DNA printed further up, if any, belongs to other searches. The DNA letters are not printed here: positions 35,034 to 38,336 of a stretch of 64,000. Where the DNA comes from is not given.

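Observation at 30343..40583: Ten-kb island operon with no assignable function: 2303-aa secreted giant, FN3 protein and T9SS-CTD protein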

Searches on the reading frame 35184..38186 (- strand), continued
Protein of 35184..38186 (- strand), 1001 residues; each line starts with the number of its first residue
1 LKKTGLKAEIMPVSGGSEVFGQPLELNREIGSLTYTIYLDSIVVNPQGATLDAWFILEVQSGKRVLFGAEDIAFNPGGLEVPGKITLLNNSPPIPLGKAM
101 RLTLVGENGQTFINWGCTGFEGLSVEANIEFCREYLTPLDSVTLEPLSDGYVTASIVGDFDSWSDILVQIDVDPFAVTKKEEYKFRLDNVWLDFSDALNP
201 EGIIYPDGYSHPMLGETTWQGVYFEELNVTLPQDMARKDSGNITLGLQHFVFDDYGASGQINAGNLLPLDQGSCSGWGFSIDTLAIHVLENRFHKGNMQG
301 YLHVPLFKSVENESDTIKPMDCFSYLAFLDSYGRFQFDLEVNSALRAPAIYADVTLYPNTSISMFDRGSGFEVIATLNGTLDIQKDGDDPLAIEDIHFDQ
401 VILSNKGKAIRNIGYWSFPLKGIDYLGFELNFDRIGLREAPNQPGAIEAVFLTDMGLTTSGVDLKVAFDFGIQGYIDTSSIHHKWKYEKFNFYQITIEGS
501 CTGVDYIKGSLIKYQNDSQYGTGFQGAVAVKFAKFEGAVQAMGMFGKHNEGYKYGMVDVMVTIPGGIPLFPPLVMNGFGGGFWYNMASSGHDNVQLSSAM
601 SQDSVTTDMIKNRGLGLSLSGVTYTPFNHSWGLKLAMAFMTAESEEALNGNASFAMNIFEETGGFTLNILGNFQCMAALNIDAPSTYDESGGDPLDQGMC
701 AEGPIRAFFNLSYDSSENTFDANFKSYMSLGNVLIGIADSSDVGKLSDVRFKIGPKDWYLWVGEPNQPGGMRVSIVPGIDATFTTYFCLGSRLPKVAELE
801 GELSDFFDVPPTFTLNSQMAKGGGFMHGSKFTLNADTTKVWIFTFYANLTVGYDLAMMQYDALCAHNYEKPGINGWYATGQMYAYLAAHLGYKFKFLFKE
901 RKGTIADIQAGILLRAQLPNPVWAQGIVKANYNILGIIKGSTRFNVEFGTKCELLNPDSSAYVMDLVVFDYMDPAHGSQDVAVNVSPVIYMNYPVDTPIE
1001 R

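Call 107: fold_search(model_id=the predicted structure, library=pdb)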
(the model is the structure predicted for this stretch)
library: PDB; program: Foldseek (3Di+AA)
matches with E <= 10: 694; with E <= 0.001: 15
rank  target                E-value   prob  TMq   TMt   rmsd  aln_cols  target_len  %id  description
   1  7omm_A                8.5e-07  1.00  0.13  0.17  30.7       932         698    9  Cryo-EM structure of N. gonorhoeae LptDE in complex with ProMacrobodies (MBPs have not been built de novo) (released 2022-05-04)
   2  9fz5_A                3.0e-06  0.96  0.11  0.13  33.0      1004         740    8  Cryo-EM structure of LptDE-YedD complex from Escherichia Coli (released 2025-04-09)
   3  8h1s_C                1.0e-05  0.92  0.11  0.12  32.2      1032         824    7  Crystal structure of apo-LptDE complex (released 2023-10-11)
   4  4q35_A                1.3e-05  0.91  0.10  0.12  33.5      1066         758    8  Structure of a membrane protein (released 2014-06-25)
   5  9kn3_A                1.6e-05  0.94  0.12  0.14  30.1       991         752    8  Cryo-EM structure of LptDEM complex from Escherichia coli (released 2025-07-23)
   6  8h1s_A                1.8e-05  0.92  0.11  0.13  31.5      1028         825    8  Crystal structure of apo-LptDE complex (released 2023-10-11)
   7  8h1r_D                1.9e-05  0.96  0.12  0.14  32.3      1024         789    9  Crystal structure of LptDE-YifL complex (released 2023-10-25)
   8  9e9r                  3.2e-05  0.47  0.08  0.04  41.7      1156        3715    8  The Structure of ApoB100 from Human Low-Density Lipoprotein (released 2024-12-18)
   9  9rps_A                3.6e-05  0.85  0.10  0.12  32.8      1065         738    7  Cryo-EM structure of Shigella flexneri LptDE in complex with RTP45 superinfection exclusion protein from RTP bacteriop (released 2025-12-10)
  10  8agd_A                4.1e-05  0.96  0.15  0.14  29.6      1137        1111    9  Full SDBC and SOD assembly (released 2023-04-12)
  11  9rpr_A                6.1e-05  0.96  0.12  0.15  28.9       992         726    7  Cryo-EM structure of LptDEM complex containing Shigella flexneri LptE and endogenous E. coli LptD and LptM (released 2025-12-10)
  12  8h1r_A                7.4e-05  0.85  0.11  0.14  31.8       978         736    9  Crystal structure of LptDE-YifL complex (released 2023-10-25)
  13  6r2q_B                9.7e-05  0.84  0.10  0.14  39.0       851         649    9  Structure of the Mtr complex (released 2020-04-22)
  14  9ea7                  1.9e-04  0.30  0.08  0.03  42.1      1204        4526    8  The Structure of ApoB100 from Human Low-Density Lipoprotein (released 2024-12-18)
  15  9ia2_A                7.5e-04  0.72  0.11  0.14  30.6       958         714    7  LpDEM from Escherichia coli (released 2025-12-10)
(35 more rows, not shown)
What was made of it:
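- On Giant outer-membrane beta-barrels (LptD, SprA): Foldseek local hits to LptD and others, but TM <=0.17 (call 107).
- Closest known: LptD and other very large outer-membrane beta-barrels. Same: Local 3D similarity of long antiparallel beta-meanders (Foldseek E down to 8.5e-7; call 107).
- The best Foldseek hits are almost all outer-membrane barrels: LptD 7omm_A (E 8.5e-7, prob 1.0), MtrB, SDBC SlpA, TonB-dependent receptors and ushers (call 107).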

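Call 110: fold_search(model_id=the predicted structure, library=viral)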
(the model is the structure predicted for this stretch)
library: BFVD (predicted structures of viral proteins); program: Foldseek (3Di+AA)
matches with E <= 10: 304; with E <= 0.001: 2
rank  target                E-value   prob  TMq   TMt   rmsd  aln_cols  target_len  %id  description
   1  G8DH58                1.2e-04  0.89  0.12  0.11  41.1       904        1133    9  (no name in the UniProt tables at hand)
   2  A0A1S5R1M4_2          3.6e-04  0.63  0.12  0.12  31.9      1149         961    7  Putative tail fiber protein [Pseudomonas phage phiPMW]
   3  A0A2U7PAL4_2          1.9e-03  0.66  0.10  0.10  26.7       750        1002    7  (no name in the UniProt tables at hand)
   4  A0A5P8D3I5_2          9.7e-03  0.25  0.10  0.11  37.8      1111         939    6  (no name in the UniProt tables at hand)
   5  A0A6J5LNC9            1.3e-02  0.08  0.06  0.07  50.9      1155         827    9  Uncharacterized protein (Fragment) [uncultured Caudovirales phage]
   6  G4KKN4                2.6e-02  0.15  0.13  0.14  24.8      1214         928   10  (no name in the UniProt tables at hand)
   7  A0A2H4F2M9            3.5e-02  0.16  0.06  0.07  28.8       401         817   13  (no name in the UniProt tables at hand)
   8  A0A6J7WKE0            4.0e-02  0.06  0.06  0.07  34.9       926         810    8  Uncharacterized protein [uncultured Caudovirales phage]
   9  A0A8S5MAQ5            4.3e-02  0.05  0.04  0.06  46.0       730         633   10  Uncharacterized protein [Siphoviridae sp. ctv4j104]
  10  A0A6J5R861            4.7e-02  0.10  0.05  0.08  31.0       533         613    7  Autotransporter beta-domain containing protein [uncultured Caudovirales phage]
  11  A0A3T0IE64            6.0e-02  0.08  0.07  0.10  30.0       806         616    8  (no name in the UniProt tables at hand)
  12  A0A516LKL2            8.2e-02  0.09  0.07  0.09  26.0       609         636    8  (no name in the UniProt tables at hand)
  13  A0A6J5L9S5            9.0e-02  0.05  0.08  0.08  32.0      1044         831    7  Repeat domain in Vibrio, Colwellia, Bradyrhizobium and Shewanella [uncultured Caudovirales phage]
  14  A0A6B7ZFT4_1          9.4e-02  0.07  0.09  0.09  26.5       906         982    9  BspA family leucine-rich repeat surface protein [Klebsiella phage N1M2]
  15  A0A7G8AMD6            1.1e-01  0.08  0.06  0.09  29.6       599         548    8  (no name in the UniProt tables at hand)
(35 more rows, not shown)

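Call 111: find_encoding_contigs(protein=P0008, flank=10000, max_places=1)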
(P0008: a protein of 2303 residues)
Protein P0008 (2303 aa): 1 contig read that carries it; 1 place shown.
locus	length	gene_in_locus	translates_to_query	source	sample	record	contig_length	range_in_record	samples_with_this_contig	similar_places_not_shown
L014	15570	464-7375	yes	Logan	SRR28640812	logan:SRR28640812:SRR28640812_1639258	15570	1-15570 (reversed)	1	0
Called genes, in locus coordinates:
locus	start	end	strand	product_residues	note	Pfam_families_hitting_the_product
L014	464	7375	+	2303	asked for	PF00041:fn3 (faint)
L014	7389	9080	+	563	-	PF18962:Por_Secre_tail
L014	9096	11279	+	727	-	PF00041:fn3 (faint)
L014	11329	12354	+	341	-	PF18962:Por_Secre_tail (weak)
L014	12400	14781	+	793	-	-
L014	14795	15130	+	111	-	-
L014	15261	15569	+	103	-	?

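Call 112: find_encoding_contigs(protein=P0159, flank=10000, max_places=1)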
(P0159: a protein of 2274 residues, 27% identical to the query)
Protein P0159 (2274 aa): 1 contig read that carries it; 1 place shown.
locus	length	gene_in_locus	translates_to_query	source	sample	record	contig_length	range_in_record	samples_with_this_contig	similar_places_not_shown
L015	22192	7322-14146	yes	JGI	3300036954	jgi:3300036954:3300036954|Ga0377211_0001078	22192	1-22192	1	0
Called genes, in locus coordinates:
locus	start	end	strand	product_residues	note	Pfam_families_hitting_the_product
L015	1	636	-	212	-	?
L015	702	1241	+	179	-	PF03061:4HBT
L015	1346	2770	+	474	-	PF02812:ELFV_dehydrog_N, PF00208:ELFV_dehydrog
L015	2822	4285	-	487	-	-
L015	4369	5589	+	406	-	PF28492:Beta_helix_4 (weak), PF13229:Beta_helix (faint)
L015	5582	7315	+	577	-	-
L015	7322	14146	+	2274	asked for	-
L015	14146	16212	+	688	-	PF00041:fn3 (faint)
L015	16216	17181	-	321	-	PF01112:Asparaginase_2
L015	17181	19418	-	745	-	PF02838:Glyco_hydro_20b, PF00728:Glyco_hydro_20, PF00754:F5_F8_type_C (weak)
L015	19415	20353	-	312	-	PF00480:ROK, PF02685:Glucokinase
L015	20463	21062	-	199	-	PF01103:Omp85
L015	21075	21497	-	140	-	-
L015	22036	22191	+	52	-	?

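Call 113: find_encoding_contigs(protein=P0162, flank=10000, max_places=1)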
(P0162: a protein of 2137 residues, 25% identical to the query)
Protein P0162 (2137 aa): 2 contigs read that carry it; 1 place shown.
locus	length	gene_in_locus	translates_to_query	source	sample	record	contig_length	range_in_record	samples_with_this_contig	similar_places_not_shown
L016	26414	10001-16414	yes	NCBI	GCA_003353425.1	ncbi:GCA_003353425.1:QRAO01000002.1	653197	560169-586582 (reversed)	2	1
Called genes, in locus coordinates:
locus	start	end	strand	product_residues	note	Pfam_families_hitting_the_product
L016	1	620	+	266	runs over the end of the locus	PF01925:TauE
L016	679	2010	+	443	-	PF00753:Lactamase_B, PF00581:Rhodanese (weak)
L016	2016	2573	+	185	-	PF04143:Sulf_transp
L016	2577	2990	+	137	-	PF20398:DUF6691, PF04143:Sulf_transp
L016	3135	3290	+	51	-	-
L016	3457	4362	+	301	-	PF18962:Por_Secre_tail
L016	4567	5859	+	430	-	PF22807:TrAA12, PF23500:DUF7133, PF07995:GSDH, PF22807:TrAA12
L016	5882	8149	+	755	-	PF07715:Plug, PF00593:TonB_dep_Rec_b-barrel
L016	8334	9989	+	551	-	-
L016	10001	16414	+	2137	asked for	-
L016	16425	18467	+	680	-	PF00041:fn3 (faint), PF25833:Fn3_SaeA_3rd (faint), PF25832:Fn3_SaeA_2nd (faint)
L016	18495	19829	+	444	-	PF07695:7TMR-DISM_7TM, PF06580:His_kinase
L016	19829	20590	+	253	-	PF00072:Response_reg, PF04397:LytTR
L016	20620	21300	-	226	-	PF04955:HupE_UreJ (weak), PF13795:HupE_UreJ_2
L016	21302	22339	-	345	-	PF10670:DUF4198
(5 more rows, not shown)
